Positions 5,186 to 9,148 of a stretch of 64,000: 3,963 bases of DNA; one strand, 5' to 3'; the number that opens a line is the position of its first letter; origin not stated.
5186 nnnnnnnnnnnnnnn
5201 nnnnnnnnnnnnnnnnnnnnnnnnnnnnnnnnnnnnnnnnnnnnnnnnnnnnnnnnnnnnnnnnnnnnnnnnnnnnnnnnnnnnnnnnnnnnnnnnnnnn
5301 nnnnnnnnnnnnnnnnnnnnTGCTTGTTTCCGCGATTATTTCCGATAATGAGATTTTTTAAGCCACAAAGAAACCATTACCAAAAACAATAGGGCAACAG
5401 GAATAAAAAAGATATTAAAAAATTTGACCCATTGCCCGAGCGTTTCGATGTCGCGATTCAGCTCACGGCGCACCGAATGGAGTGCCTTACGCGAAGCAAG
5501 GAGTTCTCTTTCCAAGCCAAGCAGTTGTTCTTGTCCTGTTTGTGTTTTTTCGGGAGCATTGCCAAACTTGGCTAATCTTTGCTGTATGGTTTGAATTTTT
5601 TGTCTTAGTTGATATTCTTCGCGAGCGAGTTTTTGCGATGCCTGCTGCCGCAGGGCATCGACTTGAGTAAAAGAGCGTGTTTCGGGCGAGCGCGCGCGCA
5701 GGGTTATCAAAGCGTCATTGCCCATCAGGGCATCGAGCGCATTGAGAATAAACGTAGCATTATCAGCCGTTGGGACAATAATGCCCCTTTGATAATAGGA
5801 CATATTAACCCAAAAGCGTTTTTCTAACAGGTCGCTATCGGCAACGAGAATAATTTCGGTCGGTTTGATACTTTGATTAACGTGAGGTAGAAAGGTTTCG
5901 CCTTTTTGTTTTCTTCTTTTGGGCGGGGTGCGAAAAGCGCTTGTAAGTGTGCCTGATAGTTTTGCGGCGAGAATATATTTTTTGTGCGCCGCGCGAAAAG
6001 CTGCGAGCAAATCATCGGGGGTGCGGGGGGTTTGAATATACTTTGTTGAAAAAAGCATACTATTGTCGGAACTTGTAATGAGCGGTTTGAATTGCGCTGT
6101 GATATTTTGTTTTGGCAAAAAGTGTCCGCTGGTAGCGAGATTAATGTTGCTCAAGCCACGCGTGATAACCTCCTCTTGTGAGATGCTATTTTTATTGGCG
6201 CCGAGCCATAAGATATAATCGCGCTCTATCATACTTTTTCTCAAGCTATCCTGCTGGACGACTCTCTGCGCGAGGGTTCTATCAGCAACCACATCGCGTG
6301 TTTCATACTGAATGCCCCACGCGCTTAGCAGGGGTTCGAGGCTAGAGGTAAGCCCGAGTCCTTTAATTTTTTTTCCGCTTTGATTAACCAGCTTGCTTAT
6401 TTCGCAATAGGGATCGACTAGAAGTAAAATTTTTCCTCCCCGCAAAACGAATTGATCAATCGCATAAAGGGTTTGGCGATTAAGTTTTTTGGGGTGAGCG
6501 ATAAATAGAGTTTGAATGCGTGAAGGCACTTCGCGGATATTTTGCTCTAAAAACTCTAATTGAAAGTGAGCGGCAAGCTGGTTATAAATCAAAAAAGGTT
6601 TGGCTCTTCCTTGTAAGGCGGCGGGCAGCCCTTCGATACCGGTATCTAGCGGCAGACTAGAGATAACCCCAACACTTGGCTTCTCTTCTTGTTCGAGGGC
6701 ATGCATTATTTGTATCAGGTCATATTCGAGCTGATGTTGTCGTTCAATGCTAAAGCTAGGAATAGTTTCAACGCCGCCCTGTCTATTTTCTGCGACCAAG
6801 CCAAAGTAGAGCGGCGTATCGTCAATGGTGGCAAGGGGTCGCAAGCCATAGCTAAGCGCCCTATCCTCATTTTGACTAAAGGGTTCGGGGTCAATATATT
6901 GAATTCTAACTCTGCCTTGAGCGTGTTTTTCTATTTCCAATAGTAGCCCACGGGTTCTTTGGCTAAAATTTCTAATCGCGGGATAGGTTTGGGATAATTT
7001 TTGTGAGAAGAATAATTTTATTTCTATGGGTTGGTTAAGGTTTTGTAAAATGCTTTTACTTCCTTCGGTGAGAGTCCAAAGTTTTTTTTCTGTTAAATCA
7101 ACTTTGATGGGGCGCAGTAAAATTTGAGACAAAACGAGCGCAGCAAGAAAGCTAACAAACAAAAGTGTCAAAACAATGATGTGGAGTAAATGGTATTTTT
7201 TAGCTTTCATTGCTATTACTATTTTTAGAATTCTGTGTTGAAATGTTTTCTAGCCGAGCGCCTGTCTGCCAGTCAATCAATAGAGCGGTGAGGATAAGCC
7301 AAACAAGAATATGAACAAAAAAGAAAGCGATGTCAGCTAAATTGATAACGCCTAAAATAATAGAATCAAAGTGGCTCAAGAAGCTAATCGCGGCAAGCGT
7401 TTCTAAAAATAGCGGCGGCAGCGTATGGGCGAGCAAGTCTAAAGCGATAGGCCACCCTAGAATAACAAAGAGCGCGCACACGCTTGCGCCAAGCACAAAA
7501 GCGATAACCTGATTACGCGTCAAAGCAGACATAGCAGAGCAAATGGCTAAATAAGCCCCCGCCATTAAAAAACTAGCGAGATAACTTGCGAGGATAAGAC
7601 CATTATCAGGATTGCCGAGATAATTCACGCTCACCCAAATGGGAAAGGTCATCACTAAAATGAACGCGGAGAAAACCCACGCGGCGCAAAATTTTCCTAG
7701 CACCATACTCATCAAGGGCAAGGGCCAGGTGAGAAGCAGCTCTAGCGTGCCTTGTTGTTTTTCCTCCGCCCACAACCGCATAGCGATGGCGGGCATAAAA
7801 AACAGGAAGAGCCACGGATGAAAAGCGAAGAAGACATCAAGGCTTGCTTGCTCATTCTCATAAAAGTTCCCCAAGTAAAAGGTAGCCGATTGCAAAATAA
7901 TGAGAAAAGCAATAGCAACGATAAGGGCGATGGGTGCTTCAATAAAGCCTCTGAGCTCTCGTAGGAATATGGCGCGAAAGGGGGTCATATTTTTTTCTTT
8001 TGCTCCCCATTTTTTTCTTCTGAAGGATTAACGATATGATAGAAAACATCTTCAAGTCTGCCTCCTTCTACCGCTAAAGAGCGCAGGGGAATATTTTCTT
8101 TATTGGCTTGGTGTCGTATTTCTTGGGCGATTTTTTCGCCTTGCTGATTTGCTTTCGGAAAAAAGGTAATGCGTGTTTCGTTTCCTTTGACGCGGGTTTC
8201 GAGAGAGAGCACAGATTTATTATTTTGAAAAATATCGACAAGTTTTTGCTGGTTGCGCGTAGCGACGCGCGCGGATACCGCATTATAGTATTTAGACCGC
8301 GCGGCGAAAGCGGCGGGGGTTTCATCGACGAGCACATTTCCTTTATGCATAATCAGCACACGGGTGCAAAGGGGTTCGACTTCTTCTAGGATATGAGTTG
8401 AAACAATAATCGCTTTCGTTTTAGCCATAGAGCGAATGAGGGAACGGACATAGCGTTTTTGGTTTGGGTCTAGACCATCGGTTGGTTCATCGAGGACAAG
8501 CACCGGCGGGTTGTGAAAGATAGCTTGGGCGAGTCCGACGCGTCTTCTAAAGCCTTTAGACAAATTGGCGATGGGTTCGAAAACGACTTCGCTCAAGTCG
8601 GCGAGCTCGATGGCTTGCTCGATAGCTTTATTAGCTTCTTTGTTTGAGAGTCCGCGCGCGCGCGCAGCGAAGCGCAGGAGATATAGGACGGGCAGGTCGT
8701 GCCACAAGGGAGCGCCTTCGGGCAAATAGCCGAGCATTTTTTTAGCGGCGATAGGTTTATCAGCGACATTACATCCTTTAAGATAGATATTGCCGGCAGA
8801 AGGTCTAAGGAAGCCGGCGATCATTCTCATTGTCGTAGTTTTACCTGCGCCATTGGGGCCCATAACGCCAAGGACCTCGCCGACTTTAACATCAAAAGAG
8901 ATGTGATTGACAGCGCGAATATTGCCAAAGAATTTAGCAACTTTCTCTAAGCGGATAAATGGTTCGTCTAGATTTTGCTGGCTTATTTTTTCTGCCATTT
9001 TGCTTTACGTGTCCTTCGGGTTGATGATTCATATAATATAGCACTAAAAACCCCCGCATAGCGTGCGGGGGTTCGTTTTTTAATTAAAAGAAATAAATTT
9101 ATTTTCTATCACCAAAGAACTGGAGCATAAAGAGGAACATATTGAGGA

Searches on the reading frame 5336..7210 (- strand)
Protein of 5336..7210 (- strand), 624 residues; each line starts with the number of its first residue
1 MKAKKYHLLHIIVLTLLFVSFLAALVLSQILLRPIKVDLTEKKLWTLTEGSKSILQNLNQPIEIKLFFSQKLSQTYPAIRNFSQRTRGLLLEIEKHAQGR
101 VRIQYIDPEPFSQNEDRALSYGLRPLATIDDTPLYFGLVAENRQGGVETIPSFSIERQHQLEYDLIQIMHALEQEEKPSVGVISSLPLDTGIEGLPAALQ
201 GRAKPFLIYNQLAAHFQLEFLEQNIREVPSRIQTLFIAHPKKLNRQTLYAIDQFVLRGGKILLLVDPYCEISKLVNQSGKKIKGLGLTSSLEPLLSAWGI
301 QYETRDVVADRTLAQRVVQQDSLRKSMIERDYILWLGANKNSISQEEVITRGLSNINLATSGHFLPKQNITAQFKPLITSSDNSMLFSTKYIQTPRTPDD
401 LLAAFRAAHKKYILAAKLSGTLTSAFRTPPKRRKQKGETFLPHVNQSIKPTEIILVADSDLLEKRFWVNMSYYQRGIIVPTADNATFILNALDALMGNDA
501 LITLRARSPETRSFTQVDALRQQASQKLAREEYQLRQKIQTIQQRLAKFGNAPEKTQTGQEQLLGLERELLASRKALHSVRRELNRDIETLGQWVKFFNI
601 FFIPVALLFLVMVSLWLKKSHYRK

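Call 3: search_protein_families(library=pfam, proteins=[window:5336-7210:-])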
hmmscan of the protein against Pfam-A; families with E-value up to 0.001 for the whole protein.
window:5336-7210:- (624 aa): 2 families
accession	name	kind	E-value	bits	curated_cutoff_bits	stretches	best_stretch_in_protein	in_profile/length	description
PF09822.16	ABC_transp_aux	-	3.9e-52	177.7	34.7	1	177-491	1-288/288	ABC-type uncharacterized transport system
PF23357.1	DUF7088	-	9.5e-21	74.4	27.8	1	41-139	1-103/105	Domain of unknown function (DUF7088)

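Call 47: find_encoding_contigs(protein=window:5336-7210:-, flank=10000, max_places=4)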
Protein window:5336-7210:- (624 aa): 1 contig read that carries it; 1 place shown.
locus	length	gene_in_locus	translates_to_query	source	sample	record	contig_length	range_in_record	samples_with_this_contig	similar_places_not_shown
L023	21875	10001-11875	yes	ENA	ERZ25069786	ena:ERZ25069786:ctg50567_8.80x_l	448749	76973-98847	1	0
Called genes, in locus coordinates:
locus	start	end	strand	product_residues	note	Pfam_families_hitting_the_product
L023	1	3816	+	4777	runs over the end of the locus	PF05860:TPS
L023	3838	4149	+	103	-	-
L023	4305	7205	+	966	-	-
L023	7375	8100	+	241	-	PF01027:Bax1-I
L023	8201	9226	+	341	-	PF00005:ABC_tran, PF13304:AAA_21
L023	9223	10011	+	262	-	PF03379:CcmB (weak), PF12679:ABC2_membrane_2, PF12730:ABC2_membrane_4, PF12698:ABC2_membrane_3 (weak)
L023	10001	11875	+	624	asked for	PF23357:DUF7088, PF09822:ABC_transp_aux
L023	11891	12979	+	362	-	PF14238:DUF4340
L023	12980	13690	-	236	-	PF06764:DUF1223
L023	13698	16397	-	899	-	PF00330:Aconitase, PF00694:Aconitase_C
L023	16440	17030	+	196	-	PF00005:ABC_tran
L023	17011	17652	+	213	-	PF03379:CcmB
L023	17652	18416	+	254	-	PF01578:Cytochrom_C_asm, PF27518:CcmC (weak)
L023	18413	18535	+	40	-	PF04995:CcmD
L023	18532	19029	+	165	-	PF08534:Redoxin, PF00578:AhpC-TSA, PF00085:Thioredoxin, PF13098:Thioredoxin_2 (weak), PF13905:Thioredoxin_8 (weak)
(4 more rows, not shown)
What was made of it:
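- The flanks beyond the window contain ccmBCDG, miaB-like, dapF, rpsP and trmD on one side (call 47).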

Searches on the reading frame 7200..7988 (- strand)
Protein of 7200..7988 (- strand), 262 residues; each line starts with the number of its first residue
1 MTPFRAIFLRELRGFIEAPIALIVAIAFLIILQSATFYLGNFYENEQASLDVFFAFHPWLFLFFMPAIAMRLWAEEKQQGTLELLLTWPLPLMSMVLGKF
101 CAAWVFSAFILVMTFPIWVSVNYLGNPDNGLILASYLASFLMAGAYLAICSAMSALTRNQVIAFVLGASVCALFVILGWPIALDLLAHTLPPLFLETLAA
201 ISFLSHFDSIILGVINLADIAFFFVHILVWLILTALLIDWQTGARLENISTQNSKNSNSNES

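Call 3: search_protein_families(library=pfam, proteins=[window:7200-7988:-])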
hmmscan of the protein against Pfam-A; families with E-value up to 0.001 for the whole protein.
window:7200-7988:- (262 aa): 4 families
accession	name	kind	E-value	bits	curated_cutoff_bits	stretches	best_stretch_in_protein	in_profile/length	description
PF12679.13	ABC2_membrane_2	-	4.9e-08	33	27.2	1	64-219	81-247/283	ABC-2 family transporter protein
PF12730.13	ABC2_membrane_4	-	2.5e-07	31.3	27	1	22-166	19-171/179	ABC-2 family transporter protein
PF12698.13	ABC2_membrane_3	-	7.2e-06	25.8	31.6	1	43-236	154-347/347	ABC-2 family transporter protein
PF03379.19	CcmB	-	1.1e-05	25.4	24.9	1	59-120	53-115/215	CcmB protein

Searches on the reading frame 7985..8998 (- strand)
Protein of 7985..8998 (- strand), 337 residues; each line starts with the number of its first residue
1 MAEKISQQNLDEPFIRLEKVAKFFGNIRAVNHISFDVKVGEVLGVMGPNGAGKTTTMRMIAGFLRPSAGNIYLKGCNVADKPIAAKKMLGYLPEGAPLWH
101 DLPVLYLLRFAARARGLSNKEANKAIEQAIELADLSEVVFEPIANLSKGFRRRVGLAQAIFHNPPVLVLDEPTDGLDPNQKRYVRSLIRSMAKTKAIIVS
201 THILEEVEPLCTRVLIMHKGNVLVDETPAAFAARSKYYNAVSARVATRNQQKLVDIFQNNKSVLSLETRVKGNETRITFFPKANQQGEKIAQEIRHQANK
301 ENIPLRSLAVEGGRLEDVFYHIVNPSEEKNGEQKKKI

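Call 3: search_protein_families(library=pfam, proteins=[window:7985-8998:-])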
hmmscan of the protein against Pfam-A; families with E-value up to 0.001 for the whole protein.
window:7985-8998:- (337 aa): 2 families
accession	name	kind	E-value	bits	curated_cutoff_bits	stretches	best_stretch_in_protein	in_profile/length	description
PF00005.33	ABC_tran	-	6.1e-28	98.6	25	1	31-173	2-136/137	ABC transporter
PF13304.12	AAA_21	-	1e-11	45.9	27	1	140-207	232-303/304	AAA domain, putative AbiEii toxin, Type IV TA system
